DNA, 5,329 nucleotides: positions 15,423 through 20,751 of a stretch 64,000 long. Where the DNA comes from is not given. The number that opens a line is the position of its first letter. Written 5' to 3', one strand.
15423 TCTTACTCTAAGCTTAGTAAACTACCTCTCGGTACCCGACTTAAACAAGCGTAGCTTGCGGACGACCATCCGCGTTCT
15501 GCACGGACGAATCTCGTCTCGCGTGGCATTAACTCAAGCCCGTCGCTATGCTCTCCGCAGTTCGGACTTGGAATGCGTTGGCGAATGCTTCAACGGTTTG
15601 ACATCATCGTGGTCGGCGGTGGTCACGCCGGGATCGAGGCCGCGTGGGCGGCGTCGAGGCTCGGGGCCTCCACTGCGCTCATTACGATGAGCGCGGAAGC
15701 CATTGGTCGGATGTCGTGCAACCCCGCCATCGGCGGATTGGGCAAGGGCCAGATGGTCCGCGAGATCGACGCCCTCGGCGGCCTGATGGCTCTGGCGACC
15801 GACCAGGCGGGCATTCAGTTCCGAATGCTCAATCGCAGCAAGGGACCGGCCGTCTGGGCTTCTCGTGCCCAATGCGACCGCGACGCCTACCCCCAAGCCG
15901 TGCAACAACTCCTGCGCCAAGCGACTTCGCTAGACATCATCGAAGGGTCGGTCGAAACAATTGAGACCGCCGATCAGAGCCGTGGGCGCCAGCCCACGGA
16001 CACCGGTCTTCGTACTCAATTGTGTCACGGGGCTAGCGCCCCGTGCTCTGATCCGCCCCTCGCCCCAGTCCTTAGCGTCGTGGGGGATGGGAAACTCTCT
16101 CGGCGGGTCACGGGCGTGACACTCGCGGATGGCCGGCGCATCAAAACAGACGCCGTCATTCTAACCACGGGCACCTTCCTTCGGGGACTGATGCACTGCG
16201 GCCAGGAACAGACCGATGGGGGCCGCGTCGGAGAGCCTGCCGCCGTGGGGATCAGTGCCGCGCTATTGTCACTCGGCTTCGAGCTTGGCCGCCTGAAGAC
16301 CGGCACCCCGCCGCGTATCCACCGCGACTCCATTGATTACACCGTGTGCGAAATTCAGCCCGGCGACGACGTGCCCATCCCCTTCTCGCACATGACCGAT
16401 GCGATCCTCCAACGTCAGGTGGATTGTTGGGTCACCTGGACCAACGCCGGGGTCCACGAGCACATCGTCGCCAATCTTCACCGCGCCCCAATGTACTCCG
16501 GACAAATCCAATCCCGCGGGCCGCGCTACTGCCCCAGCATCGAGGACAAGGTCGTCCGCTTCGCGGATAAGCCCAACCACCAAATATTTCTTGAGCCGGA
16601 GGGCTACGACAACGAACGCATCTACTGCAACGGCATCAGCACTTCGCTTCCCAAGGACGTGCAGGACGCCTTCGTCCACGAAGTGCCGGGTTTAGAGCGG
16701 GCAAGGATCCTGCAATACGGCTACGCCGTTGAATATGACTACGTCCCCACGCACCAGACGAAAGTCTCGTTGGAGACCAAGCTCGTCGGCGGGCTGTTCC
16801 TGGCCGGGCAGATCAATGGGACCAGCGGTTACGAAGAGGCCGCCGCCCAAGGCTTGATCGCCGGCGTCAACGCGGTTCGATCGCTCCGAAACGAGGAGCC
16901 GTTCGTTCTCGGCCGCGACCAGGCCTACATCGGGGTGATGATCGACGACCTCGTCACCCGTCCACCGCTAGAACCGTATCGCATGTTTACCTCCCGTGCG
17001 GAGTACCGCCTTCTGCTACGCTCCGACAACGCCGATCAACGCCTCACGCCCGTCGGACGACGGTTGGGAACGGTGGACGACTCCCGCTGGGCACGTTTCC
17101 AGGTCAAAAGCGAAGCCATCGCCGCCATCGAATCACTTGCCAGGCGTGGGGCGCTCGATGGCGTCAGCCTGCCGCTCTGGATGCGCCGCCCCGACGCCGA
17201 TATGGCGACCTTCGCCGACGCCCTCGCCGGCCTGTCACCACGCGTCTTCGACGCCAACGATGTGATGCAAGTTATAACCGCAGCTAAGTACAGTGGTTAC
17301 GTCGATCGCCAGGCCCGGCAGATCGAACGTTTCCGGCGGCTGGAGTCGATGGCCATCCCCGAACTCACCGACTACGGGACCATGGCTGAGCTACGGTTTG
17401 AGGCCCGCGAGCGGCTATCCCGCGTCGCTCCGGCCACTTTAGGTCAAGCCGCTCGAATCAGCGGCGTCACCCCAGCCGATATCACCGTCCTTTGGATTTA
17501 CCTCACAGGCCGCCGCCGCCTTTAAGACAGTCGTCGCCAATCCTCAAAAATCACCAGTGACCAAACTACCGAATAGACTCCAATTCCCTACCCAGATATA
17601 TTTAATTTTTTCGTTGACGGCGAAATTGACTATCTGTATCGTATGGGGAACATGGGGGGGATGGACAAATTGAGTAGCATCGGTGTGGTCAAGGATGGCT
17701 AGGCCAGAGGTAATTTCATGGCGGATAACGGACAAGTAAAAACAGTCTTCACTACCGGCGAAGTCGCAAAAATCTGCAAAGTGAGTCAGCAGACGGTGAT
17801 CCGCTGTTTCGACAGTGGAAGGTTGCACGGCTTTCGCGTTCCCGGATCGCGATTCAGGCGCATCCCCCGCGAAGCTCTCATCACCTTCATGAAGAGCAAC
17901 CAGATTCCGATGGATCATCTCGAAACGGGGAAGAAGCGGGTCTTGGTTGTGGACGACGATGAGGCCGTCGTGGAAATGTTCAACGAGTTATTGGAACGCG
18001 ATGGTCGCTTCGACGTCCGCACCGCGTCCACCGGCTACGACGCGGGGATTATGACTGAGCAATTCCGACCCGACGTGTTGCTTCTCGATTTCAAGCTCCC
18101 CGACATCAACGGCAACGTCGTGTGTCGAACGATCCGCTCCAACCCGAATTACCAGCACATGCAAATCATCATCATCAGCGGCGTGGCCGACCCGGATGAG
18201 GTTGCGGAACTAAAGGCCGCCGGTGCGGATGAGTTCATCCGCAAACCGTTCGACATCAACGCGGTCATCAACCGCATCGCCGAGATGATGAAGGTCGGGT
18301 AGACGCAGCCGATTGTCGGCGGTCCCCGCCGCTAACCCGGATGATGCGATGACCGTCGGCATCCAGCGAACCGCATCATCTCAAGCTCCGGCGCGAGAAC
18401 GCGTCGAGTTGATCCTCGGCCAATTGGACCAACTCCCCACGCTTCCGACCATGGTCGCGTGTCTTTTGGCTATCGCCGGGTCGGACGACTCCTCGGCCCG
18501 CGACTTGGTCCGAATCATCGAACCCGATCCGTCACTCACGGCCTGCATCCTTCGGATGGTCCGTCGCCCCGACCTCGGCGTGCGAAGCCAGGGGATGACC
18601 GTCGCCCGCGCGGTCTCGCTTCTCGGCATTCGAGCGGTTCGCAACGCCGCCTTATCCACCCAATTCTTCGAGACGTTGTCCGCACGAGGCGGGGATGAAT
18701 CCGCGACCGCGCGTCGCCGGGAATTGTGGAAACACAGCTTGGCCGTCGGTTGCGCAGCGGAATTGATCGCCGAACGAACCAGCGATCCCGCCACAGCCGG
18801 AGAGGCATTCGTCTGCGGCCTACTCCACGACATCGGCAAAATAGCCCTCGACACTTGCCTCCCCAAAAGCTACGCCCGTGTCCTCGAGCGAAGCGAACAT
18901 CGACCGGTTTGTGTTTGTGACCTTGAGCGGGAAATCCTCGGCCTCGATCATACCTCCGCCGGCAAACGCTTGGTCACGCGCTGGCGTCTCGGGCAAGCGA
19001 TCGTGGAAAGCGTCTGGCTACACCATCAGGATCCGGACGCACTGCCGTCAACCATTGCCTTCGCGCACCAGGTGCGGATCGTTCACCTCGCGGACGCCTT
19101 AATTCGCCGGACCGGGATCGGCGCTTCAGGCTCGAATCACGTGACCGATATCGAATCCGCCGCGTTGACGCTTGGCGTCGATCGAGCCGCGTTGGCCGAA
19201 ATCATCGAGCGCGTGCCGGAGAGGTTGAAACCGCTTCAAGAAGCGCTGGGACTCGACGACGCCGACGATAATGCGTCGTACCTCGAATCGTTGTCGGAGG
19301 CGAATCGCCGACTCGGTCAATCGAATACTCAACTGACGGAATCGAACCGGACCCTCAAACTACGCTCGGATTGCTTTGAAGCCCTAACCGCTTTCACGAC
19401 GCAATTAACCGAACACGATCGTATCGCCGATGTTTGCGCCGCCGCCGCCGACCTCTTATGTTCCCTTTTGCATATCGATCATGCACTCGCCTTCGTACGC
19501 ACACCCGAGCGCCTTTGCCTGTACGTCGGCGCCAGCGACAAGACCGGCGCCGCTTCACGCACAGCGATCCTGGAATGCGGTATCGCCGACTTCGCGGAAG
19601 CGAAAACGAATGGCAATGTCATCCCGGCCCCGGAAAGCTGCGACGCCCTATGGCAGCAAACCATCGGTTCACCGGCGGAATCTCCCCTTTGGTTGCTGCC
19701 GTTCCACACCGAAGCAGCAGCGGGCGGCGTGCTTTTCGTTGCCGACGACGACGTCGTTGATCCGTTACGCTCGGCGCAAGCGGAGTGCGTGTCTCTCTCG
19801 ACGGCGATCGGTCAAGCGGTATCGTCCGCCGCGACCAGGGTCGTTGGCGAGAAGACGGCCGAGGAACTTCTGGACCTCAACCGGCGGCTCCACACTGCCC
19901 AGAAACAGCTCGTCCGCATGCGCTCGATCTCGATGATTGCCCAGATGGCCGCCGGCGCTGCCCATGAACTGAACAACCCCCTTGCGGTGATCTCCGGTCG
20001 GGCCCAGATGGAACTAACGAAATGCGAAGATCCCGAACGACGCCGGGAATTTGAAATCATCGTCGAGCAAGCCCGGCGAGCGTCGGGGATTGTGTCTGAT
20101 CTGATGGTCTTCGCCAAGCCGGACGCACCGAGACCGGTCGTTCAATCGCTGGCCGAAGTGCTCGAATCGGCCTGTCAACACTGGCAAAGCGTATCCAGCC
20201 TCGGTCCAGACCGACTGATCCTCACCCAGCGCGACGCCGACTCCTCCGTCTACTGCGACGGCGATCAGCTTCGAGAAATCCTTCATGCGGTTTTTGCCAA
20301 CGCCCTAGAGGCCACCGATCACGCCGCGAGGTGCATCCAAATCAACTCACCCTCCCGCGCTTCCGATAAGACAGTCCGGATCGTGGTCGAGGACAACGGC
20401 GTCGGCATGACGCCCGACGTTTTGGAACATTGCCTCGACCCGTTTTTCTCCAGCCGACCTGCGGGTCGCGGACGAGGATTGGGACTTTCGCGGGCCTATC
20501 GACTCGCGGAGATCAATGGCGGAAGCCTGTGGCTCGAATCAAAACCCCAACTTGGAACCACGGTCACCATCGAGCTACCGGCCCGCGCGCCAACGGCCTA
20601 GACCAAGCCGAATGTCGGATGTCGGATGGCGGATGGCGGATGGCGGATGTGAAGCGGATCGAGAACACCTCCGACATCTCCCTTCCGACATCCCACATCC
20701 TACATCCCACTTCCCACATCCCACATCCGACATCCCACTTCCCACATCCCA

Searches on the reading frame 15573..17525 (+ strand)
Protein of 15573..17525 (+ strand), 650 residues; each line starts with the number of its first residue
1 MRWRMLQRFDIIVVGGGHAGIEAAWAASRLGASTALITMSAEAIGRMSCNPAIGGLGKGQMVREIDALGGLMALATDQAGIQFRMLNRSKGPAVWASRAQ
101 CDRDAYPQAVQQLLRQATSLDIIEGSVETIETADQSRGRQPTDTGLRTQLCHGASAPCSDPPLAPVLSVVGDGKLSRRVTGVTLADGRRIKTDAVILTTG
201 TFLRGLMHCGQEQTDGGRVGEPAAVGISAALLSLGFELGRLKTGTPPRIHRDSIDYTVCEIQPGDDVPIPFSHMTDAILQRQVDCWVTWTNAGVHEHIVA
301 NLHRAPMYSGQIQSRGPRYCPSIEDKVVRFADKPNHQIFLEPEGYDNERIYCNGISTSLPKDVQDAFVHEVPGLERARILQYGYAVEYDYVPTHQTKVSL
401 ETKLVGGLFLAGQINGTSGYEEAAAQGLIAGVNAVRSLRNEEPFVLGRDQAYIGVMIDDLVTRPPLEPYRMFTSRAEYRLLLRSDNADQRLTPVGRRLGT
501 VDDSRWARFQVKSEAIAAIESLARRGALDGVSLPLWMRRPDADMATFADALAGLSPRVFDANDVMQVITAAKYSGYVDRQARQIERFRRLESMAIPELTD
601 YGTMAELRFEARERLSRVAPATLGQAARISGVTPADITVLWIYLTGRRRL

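Call 89: search_protein_families(library=pfam, proteins=[window:15573-17525:+], max_evalue=0.001)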
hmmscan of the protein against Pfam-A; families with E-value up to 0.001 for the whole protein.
window:15573-17525:+ (650 aa): 7 families
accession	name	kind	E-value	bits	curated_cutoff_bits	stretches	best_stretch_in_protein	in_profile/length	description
PF01134.28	GIDA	-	3.2e-157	524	22.1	1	10-442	1-391/391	Glucose inhibited division protein A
PF13932.14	SAM_GIDA_C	-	1.6e-22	79.5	27.1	1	585-641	1-57/57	tRNA modifying enzyme MnmG/GidA C-terminal helical bundle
PF21680.2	GIDA_C_1st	-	1e-06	29.8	24.7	1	503-580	1-95/96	tRNA modifying enzyme MnmG/GidA C-terminal helical domain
PF12831.13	FAD_oxidored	-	1e-06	28.8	27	1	10-40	1-31/416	FAD dependent oxidoreductase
PF07992.20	Pyr_redox_2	-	2.2e-06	27.7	26.1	1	9-56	1-49/291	Pyridine nucleotide-disulphide oxidoreductase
PF00890.30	FAD_binding_2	-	0.00042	20.1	20.4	0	10-41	1-32/414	FAD binding domain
PF01262.27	AlaDh_PNT_C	-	0.00087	19.2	23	0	10-43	30-63/214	Alanine dehydrogenase/PNT, C-terminal domain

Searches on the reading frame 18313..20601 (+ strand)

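Call 89: search_protein_families(library=pfam, proteins=[window:18313-20601:+], max_evalue=0.001)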
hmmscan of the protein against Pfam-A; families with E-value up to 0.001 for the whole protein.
window:18313-20601:+ (762 aa): 4 families
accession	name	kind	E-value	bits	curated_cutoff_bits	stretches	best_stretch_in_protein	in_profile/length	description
PF08668.18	HDOD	-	2.5e-46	158.1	22.9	1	41-239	1-195/196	HDOD domain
PF02518.31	HATPase_c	-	6.6e-20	72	26.4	1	649-758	2-110/111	Histidine kinase-, DNA gyrase B-, and HSP90-like ATPase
PF00512.31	HisKA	-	3.8e-14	52.9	26.9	1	543-605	3-65/66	His Kinase A (phospho-acceptor) domain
PF01966.28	HD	-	1.5e-07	32.1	22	1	139-264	2-114/116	HD domain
